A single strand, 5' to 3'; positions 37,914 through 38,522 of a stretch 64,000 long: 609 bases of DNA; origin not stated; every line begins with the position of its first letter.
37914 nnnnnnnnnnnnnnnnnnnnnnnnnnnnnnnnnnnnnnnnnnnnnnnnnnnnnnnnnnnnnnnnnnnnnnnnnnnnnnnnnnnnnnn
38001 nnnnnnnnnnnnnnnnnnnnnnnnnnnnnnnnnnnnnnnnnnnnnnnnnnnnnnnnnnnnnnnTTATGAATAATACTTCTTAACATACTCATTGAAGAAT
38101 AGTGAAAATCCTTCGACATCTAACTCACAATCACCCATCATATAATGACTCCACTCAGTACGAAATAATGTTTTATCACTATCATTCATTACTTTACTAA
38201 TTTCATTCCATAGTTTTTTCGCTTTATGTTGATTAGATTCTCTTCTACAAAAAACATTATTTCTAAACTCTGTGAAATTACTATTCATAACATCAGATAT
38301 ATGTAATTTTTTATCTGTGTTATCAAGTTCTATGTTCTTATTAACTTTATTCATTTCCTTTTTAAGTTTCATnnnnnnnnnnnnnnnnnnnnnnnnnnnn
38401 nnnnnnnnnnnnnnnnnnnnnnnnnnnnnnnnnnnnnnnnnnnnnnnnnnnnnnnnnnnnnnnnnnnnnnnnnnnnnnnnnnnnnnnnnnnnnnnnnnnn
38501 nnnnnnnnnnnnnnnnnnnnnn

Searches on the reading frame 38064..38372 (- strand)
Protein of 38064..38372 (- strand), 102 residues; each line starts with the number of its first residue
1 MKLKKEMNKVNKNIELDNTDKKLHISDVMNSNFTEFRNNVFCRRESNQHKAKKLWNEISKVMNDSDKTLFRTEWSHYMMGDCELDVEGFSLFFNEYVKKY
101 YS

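Call 5: search_protein_families(library=pfam, proteins=[window:38064-38372:-], max_evalue=0.01)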
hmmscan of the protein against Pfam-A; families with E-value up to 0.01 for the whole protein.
window:38064-38372:- (102 aa): 0 families

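Call 43: find_encoding_contigs(protein=window:38064-38372:-, flank=6000, max_places=10)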
Protein window:38064-38372:- (102 aa): 1 contig read that carries it; 1 place shown.
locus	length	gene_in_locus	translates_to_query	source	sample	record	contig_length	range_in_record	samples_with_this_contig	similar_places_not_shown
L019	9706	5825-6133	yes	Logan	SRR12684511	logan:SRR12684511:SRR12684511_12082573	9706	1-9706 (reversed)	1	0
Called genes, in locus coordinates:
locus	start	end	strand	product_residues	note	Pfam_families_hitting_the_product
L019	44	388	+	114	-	-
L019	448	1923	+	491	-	PF05970:PIF1 (weak), PF13245:AAA_19, PF13604:AAA_30, PF24883:NPHP3_N (weak), PF01443:Viral_helicase1 (weak), PF03266:NTPase_1 (faint), PF13538:UvrD_C_2 (weak)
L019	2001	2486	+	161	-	PF08719:NADAR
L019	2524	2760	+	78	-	-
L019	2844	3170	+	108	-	-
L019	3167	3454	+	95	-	-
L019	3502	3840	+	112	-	-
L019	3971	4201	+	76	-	-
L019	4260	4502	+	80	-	-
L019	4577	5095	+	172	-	PF26211:Phage_phiTE_072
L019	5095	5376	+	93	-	-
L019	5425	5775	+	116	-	-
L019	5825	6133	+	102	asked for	-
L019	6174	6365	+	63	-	-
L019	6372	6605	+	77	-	-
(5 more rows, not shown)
